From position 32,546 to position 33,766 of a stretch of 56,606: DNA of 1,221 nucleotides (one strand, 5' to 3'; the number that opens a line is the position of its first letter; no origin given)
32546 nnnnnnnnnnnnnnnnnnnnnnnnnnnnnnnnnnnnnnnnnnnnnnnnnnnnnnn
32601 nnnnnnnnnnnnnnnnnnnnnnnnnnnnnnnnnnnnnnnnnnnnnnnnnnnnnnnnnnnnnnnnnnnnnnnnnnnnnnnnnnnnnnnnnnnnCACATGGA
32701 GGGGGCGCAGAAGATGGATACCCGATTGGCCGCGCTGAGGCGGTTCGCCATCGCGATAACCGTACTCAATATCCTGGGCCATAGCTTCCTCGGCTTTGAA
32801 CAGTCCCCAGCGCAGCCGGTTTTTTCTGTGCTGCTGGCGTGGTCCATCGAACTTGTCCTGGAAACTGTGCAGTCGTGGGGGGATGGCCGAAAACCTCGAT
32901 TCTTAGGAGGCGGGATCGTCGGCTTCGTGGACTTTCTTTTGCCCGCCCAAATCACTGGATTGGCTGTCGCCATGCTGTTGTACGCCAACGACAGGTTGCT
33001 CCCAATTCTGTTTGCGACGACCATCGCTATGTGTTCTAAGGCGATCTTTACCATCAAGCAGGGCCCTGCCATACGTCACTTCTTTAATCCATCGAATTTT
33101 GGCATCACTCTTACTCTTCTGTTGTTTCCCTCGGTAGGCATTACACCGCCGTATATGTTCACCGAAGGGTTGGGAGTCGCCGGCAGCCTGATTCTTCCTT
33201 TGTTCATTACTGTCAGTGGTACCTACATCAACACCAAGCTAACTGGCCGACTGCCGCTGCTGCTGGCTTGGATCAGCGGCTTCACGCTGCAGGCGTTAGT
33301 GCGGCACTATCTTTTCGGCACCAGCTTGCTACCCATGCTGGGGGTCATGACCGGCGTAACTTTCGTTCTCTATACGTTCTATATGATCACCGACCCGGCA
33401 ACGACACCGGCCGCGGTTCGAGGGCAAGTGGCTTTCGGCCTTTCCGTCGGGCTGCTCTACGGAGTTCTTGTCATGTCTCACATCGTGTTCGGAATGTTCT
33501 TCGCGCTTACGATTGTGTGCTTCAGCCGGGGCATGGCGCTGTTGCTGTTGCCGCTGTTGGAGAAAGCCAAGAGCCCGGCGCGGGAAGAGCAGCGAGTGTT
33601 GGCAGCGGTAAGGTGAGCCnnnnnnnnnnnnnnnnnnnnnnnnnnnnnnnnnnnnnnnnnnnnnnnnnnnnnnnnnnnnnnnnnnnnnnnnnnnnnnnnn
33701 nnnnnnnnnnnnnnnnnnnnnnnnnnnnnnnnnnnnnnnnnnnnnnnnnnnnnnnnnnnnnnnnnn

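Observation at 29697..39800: Canonical five-gene enediyne-type PKS cassette (E3-E4-E5-E-E10) without obvious enediyne tailoring genes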

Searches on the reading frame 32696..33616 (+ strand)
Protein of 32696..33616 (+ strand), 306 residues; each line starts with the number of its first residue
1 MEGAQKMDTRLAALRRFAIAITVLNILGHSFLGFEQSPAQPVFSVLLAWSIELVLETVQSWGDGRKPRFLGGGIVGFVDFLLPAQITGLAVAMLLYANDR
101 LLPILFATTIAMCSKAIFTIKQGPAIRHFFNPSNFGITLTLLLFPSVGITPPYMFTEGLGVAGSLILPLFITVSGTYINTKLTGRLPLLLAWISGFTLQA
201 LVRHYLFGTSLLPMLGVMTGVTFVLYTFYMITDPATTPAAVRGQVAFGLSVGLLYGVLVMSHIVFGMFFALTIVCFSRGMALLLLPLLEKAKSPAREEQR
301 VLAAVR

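Call 3: search_protein_families(library=pfam, proteins=[window:32696-33616:+], max_evalue=0.01)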
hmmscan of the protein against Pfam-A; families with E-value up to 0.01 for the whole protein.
window:32696-33616:+ (306 aa): 1 family
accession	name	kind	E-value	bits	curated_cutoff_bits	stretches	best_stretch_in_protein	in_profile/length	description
PF03116.20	NQR2_RnfD_RnfE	-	0.0001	22.2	27.7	1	166-271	173-276/296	NQR2, RnfD, RnfE family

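Call 4: search_protein_families(library=ncbifam, proteins=[window:32696-33616:+], max_evalue=0.01)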
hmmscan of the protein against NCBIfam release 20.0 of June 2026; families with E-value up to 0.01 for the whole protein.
window:32696-33616:+ (306 aa): 2 families
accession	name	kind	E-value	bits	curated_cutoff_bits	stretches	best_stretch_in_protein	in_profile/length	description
TIGR01946.1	rnfD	subfamily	0.00011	21.6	207.05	1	188-257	222-291/327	RnfABCDGE type electron transport complex subunit D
NF002011.0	PRK00816.1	equivalog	0.0076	15.4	415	1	193-257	249-313/352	electron transport complex subunit RsxD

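Call 32: search_dna_similar(query=window:32696-33616:+, collection=plasmids, mode=protein, max_evalue=1e-10, max_rows=60, rows=spread)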
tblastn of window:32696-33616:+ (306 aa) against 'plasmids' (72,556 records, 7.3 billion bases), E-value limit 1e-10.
Records with a match: 50; places in all: 54; records where one place covers at least 80% of the query: 50.
Best place of each record, by identity: <60% 50.
By first word of the organism name: Streptomyces 46; Sinorhizobium 1; Nonomuraea 1; Serratia 1; Metabacillus 1.
By predicted mobility (MOB-suite, as given by PLSDB): non-mobilizable 44; mobilizable 5; conjugative 1.
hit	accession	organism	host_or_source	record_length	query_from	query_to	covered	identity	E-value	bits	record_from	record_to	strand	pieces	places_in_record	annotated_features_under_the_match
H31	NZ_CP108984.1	Streptomyces sp. NBC_00726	-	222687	4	293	95%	46.4%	4e-64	225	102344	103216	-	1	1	enediyne biosynthesis protein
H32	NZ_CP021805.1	Sinorhizobium meliloti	Medicago truncatula,Single Cell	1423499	22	280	85%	51.7%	2e-62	220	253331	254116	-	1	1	none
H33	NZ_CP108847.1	Streptomyces sp. NBC_00846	-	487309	22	304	92%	46.6%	1e-66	232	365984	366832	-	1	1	enediyne biosynthesis protein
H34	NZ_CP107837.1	Streptomyces sp. NBC_00523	-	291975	4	293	95%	45.0%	3e-63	223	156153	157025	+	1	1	enediyne biosynthesis protein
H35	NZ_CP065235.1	Streptomyces clavuligerus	cell culture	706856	22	279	84%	50.4%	6e-67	233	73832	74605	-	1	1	enediyne biosynthesis protein UnbU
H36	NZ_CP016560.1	Streptomyces clavuligerus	-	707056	22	279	84%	50.4%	6e-67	233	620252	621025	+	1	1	enediyne biosynthesis protein UnbU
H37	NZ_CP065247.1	Streptomyces clavuligerus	cell culture,lab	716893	22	279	84%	50.4%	6e-67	233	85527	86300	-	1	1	enediyne biosynthesis protein UnbU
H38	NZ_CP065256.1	Streptomyces clavuligerus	cell culture,lab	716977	22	279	84%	50.4%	6e-67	233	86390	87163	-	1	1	enediyne biosynthesis protein UnbU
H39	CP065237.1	Streptomyces clavuligerus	cell culture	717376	22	279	84%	50.4%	6e-67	233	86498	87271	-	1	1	enediyne biosynthesis protein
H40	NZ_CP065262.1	Streptomyces clavuligerus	cell culture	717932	22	279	84%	50.4%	6e-67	233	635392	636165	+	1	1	enediyne biosynthesis protein UnbU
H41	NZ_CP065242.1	Streptomyces clavuligerus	cell culture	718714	22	279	84%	50.4%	6e-67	233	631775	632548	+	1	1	enediyne biosynthesis protein UnbU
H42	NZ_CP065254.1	Streptomyces clavuligerus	cell culture,lab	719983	22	279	84%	50.4%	6e-67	233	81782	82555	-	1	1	enediyne biosynthesis protein UnbU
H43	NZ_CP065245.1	Streptomyces clavuligerus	cell culture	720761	22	279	84%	50.4%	6e-67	233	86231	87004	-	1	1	enediyne biosynthesis protein UnbU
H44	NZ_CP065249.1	Streptomyces clavuligerus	cell culture,lab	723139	22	279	84%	50.4%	6e-67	233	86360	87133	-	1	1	enediyne biosynthesis protein UnbU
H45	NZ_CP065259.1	Streptomyces clavuligerus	cell culture,lab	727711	22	279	84%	50.4%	6e-67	233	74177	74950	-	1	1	enediyne biosynthesis protein UnbU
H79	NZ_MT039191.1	Serratia proteamaculans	-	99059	22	280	85%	46.3%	5e-61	216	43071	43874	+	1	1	RnfABCDGE type electron transport complex subunit D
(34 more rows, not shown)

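Call 33: get_annotated_region(hit=H32, flank=14000)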
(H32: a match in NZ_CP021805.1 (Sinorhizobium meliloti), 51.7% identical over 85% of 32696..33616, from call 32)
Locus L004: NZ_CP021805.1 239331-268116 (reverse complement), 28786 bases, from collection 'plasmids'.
description: Sinorhizobium meliloti strain T073 plasmid psymA, complete sequence
organism: Sinorhizobium meliloti (NCBI taxid 382)
taxonomy: Bacteria; Pseudomonadota; Alphaproteobacteria; Hyphomicrobiales; Rhizobiaceae; Sinorhizobium; Sinorhizobium meliloti
host: -; source: Medicago truncatula,Single Cell; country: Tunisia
typing (MOB-suite, as given by PLSDB): conjugative; relaxase MOBQ; mating-pair formation MPF_T
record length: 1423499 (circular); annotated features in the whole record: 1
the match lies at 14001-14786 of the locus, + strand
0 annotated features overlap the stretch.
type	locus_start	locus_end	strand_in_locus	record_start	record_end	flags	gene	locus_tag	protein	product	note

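Call 34: get_annotated_region(hit=H79, flank=14000)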
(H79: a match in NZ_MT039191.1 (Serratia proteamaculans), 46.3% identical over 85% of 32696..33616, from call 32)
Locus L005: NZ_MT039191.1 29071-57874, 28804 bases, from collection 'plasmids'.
description: Serratia proteamaculans strain AGR_495 plasmid unnamed2, complete sequence
organism: Serratia proteamaculans (NCBI taxid 28151)
taxonomy: Bacteria; Pseudomonadota; Gammaproteobacteria; Enterobacterales; Yersiniaceae; Serratia; Serratia proteamaculans
host: -; source: -; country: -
typing (MOB-suite, as given by PLSDB): mobilizable; relaxase MOBF
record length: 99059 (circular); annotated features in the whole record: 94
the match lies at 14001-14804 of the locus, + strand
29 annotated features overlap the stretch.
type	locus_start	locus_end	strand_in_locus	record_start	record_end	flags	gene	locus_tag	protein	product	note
CDS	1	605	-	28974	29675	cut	-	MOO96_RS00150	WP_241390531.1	hypothetical protein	-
CDS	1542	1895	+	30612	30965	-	-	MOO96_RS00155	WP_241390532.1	VOC family protein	-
CDS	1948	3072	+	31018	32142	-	-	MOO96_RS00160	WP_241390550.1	DegT/DnrJ/EryC1/StrS family aminotransferase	-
CDS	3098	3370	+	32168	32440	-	-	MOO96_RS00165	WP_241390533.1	acyl carrier protein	-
CDS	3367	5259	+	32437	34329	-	-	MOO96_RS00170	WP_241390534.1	beta-ketoacyl-[acyl-carrier-protein] synthase family protein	-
CDS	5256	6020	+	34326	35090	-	-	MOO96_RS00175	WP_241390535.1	SDR family oxidoreductase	-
CDS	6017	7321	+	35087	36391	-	-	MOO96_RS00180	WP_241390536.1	beta-ketoacyl synthase N-terminal-like domain-containing protein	-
CDS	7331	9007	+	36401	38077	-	-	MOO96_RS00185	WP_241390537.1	FAD-dependent oxidoreductase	-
CDS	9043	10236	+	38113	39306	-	-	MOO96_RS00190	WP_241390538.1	glycosyltransferase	-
CDS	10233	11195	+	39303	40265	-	-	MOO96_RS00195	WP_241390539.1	DUF1702 family protein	-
CDS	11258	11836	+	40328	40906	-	-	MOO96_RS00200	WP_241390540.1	LuxR C-terminal-related transcriptional regulator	GO:0006355 - regulation of DNA-templated transcription [Evidence IEA]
CDS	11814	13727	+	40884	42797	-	-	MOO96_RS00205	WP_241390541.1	VCBS repeat-containing protein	-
CDS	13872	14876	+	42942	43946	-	-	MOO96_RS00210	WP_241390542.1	RnfABCDGE type electron transport complex subunit D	-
CDS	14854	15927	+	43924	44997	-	-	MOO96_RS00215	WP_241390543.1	L-histidine N(alpha)-methyltransferase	-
CDS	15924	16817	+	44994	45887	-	-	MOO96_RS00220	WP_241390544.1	NAD(P)-dependent oxidoreductase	-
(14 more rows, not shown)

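Call 36: find_related_loci(query=A1, collection=genome_contigs, flank=10000)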
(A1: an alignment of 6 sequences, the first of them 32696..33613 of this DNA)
Query A1 (306 aa) in genome_contigs; peptide patterns used: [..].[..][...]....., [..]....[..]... (x = any residue, [..] = any of these).
600 stretches matched a pattern (row limit reached: there are more); 589 encode a relative of the query (tblastn E <= 1e-3); the best 80 are kept; 80 distinct loci.
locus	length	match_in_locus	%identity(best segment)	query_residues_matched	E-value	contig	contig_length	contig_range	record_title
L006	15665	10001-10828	62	4-279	3e-108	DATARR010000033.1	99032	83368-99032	MAG TPA_asm: Thermoanaerobaculia bacterium isolate SMAG_U5499 k141_4379138, whole genome shotgun sequence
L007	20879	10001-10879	60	5-298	2e-107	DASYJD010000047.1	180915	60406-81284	MAG TPA_asm: Thermoanaerobaculia bacterium isolate SMAG_U4286 k141_299941, whole genome shotgun sequence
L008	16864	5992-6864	59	2-294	8e-105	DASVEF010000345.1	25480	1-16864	MAG TPA_asm: Thermoanaerobaculia bacterium isolate SMAG_U2053 k141_1357823, whole genome shotgun sequence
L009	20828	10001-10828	61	5-282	1e-104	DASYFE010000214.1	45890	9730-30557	MAG TPA_asm: Pyrinomonadaceae bacterium isolate SMAG_U5005 k141_3411660, whole genome shotgun sequence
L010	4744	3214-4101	57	4-305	2e-104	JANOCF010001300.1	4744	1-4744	MAG: Holophagales bacterium isolate VAR_17_metabat_435 VAR_17_k141_3284410, whole genome shotgun sequence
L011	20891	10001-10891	59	5-303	7e-104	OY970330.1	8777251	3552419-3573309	MAG: Thermoanaerobaculaceae bacterium isolate MFD05537.bin.c.1 genome assembly, chromosome: 1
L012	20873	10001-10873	58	8-300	1e-103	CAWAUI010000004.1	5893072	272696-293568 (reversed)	MAG: Thermoanaerobaculaceae bacterium isolate MFD09730.bin.2.32 genome assembly, contig: contig_588, whole genome shotgu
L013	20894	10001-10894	55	4-306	3e-103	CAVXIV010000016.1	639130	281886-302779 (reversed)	MAG: uncultured Acidobacteriota bacterium isolate MFD03066.bin.2.238 genome assembly, contig: contig_4363, whole genome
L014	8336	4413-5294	59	4-301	2e-103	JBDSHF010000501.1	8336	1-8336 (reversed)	MAG: Thermoanaerobaculia bacterium isolate cluster1_bin.27 k127_5924134, whole genome shotgun sequence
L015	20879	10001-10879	58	3-301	4e-102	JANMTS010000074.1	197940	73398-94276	MAG: Holophagales bacterium isolate SOY_29_metabat_132 SOY_29_k141_2507845, whole genome shotgun sequence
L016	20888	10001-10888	58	3-296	2e-102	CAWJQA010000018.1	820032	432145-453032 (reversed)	MAG: uncultured Holophagales bacterium isolate MFD02979.bin.2.191 genome assembly, contig: contig_70670, whole genome sh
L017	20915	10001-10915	55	1-304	2e-102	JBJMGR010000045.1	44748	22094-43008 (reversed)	MAG: Pyrinomonadaceae bacterium isolate H3_18_all_fractions_metab_conc_6_64_56 k255_601981, whole genome shotgun sequenc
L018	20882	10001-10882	56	2-297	2e-102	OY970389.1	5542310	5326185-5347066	MAG: Pyrinomonadaceae bacterium isolate MFD09206.bin.c.1 genome assembly, chromosome: 1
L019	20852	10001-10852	60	8-292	6e-102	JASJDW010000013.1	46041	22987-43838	MAG: Crocosphaera sp. isolate MO_192.B18 MO_192.c_127, whole genome shotgun sequence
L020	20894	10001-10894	56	2-295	4e-102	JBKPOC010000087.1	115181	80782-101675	MAG: Acidobacteriota bacterium isolate GS_HAYS_MAG_00024 GS_HAYS_000001103027, whole genome shotgun sequence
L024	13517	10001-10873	55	2-294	1e-100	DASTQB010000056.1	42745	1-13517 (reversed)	MAG TPA_asm: Pyrinomonadaceae bacterium isolate SMAG_U2212 k141_1175629, whole genome shotgun sequence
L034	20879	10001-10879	54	2-298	8e-99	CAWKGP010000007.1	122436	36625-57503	MAG: uncultured Acidobacteriota bacterium isolate MFD09206.bin.2.183 genome assembly, contig: contig_38877, whole genome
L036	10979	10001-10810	60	8-280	7e-99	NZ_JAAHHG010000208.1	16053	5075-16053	MAG: Okeania sp. SIO3B5 3B5_NODE_208, whole genome shotgun sequence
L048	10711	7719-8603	54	4-295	6e-97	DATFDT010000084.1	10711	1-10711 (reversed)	MAG TPA_asm: Pyrinomonadaceae bacterium isolate SMAG_U8587 k141_191075, whole genome shotgun sequence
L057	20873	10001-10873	53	4-298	3e-95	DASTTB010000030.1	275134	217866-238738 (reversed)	MAG TPA_asm: Pyrinomonadaceae bacterium isolate SMAG_U2295 k141_1037687, whole genome shotgun sequence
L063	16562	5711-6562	56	9-293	6e-95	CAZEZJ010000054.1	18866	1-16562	MAG TPA_asm: uncultured Blastocatellaceae bacterium isolate binchicken_co174_37 genome assembly, contig: NODE_410_length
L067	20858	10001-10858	55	8-295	7e-94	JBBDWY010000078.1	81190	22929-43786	MAG: Pirellulales bacterium isolate LejiaD_60_33 Lejia_D_597_length_81190_cov_20, whole genome shotgun sequence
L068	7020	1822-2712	53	9-306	6e-94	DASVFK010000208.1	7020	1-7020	MAG TPA_asm: Candidatus Angelobacter sp. isolate SMAG_U2087 k141_1362556, whole genome shotgun sequence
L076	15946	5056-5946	52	9-306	2e-92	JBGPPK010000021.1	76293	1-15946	MAG: Terriglobia bacterium isolate OBJ2_061818_050_16 k141_3002430_length_76293_cov_37.5901, whole genome shotgun sequen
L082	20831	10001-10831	55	6-282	9e-92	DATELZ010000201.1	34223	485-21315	MAG TPA_asm: Pyrinomonadaceae bacterium isolate SMAG_U8929 k141_1265149, whole genome shotgun sequence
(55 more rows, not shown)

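Call 51: search_protein_families(library=pfam, proteins=[L063:13014-13865:+, L048:3547-4464:-, L057:18129-20450:-, L034:16585-17232:-, L024:512-2467:+, L036:8990-9877:+, L082:6008-6556:+, L068:2788-3465:+], max_evalue=0.001)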
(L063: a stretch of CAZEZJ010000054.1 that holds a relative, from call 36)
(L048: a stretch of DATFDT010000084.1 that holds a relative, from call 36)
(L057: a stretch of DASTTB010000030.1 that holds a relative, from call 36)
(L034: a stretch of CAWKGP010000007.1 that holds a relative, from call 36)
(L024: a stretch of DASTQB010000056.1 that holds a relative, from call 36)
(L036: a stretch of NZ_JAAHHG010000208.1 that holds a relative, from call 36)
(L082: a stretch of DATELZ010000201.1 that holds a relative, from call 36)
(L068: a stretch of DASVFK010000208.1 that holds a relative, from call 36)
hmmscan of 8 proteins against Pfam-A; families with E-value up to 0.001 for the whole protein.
L063:13014-13865:+ (283 aa): 2 families
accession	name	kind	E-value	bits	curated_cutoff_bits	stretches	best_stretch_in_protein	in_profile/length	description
PF12833.13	HTH_18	-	3e-22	79.1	33.6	1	56-132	2-78/80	Helix-turn-helix domain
PF00165.29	HTH_AraC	-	5.5e-15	55.5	26.6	2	96-132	6-41/42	Bacterial regulatory helix-turn-helix proteins, AraC family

L048:3547-4464:- (305 aa): 0 families

L057:18129-20450:- (773 aa): 3 families
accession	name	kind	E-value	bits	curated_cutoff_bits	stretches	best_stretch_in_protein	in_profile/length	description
PF03176.21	MMPL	-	5.7e-27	95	20.5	2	158-382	78-308/333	MMPL family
PF02460.24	Patched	-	1.3e-06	28.7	23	1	246-374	31-156/156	Patched SSD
PF12349.14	Sterol-sensing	-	1.7e-06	28.4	22.3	1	247-374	10-135/153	Sterol-sensing domain of SREBP cleavage-activation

L034:16585-17232:- (215 aa): 0 families

L024:512-2467:+ (651 aa): 0 families

L036:8990-9877:+ (295 aa): 0 families

L082:6008-6556:+ (182 aa): 1 family
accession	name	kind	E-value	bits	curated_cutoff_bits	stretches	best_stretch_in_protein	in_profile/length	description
PF02357.24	NusG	-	1.6e-15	57.8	22.2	1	23-115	2-92/93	Transcription termination factor nusG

L068:2788-3465:+ (225 aa): 0 families

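Call 81: search_solved_structures(query=window:32696-33613:+, max_evalue=1)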
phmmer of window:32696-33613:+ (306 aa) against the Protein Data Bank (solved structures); distinct sequences matched with E-value up to 1: 0.

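Call 87: search_protein_families(library=pfam, proteins=[L076:6243-7478:+, L076:7532-8701:+, L076:8670-10121:+, L076:10034-11521:+, L076:12610-14316:+, L067:11403-12137:+, L067:12205-13149:+, L067:13295-15040:+, L067:15107-16522:+, L067:5518-7629:+], max_evalue=0.0001)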
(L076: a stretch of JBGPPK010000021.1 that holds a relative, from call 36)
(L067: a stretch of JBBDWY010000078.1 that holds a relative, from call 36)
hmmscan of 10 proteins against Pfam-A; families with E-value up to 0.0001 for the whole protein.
L076:6243-7478:+ (411 aa): 2 families
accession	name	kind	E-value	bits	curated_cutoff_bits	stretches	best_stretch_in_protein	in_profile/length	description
PF00266.25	Aminotran_5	-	8.9e-68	229.4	21.5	1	23-401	1-371/371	Aminotransferase class-V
PF01053.26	Cys_Met_Meta_PP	-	2.6e-05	23.4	27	1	147-232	125-209/381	Cys/Met metabolism PLP-dependent enzyme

L076:7532-8701:+ (389 aa): 1 family
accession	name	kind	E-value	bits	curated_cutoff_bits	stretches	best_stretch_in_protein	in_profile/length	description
PF00266.25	Aminotran_5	-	1.8e-41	142.8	21.5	1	56-365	41-369/371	Aminotransferase class-V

L076:8670-10121:+ (483 aa): 2 families
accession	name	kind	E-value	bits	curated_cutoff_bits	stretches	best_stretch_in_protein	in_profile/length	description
PF00324.27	AA_permease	-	5.8e-104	348.8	24.6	1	43-460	2-432/470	Amino acid permease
PF13520.12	AA_permease_2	-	2.6e-39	135.8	27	1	38-452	1-408/427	Amino acid permease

L076:10034-11521:+ (495 aa): 2 families
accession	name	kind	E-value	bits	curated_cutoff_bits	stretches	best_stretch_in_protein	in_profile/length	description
PF01565.28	FAD_binding_4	-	9.2e-29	100.4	26.4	1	72-205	2-138/139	FAD binding domain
PF08031.17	BBE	-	2e-12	47.4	20.6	1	442-486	1-45/45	Berberine and berberine like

L076:12610-14316:+ (568 aa): 2 families
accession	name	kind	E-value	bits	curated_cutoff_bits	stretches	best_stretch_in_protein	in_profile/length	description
PF00501.34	AMP-binding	-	4.6e-67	226.9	29.9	1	77-418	9-378/384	AMP-binding enzyme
PF13193.12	AMP-binding_C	-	2.2e-25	89.8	24.5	1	473-551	1-76/76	AMP-binding enzyme C-terminal domain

L067:11403-12137:+ (244 aa): 1 family
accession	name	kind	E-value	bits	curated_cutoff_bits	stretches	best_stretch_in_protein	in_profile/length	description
PF14067.11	LssY_C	-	1.7e-69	233.6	25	1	56-236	5-188/188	LssY C-terminus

L067:12205-13149:+ (314 aa): 2 families
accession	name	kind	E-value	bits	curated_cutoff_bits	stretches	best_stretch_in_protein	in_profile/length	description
PF02518.31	HATPase_c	-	6.3e-21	75.3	26.4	1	165-285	2-110/111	Histidine kinase-, DNA gyrase B-, and HSP90-like ATPase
PF00512.31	HisKA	-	2.5e-10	40.7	26.9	1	59-121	3-64/66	His Kinase A (phospho-acceptor) domain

L067:13295-15040:+ (581 aa): 2 families
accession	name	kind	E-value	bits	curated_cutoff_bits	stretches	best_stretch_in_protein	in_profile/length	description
PF08668.18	HDOD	-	1.7e-33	116.2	22.9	1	186-375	5-192/196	HDOD domain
PF00072.30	Response_reg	-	2e-22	79.9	30.2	1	19-128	1-110/111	Response regulator receiver domain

L067:15107-16522:+ (471 aa): 3 families
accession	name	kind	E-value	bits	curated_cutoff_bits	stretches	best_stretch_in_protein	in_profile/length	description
PF00884.28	Sulfatase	-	3.7e-62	210.8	25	1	28-344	1-300/301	Sulfatase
PF16347.10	SGSH_C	-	9.5e-15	55.5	29.3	1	303-443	11-151/154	N-sulphoglucosamine sulphohydrolase, C-terminal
PF01663.27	Phosphodiest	-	2.5e-07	31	23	1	31-285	2-220/342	Type I phosphodiesterase / nucleotide pyrophosphatase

L067:5518-7629:+ (703 aa): 4 families
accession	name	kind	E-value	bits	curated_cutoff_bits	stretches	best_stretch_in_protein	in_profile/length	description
PF13237.11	Fer4_10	-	1.1e-07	32.1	25.5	0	569-589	6-27/53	4Fe-4S dicluster domain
PF13534.11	Fer4_17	-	1.5e-07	32.3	22.2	0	490-524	27-60/61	4Fe-4S dicluster domain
PF13183.11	Fer4_8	-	1.9e-06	28.7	27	1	509-584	4-66/68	4Fe-4S dicluster domain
PF13187.11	Fer4_9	-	2.9e-06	27.7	27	0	497-523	34-50/52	4Fe-4S dicluster domain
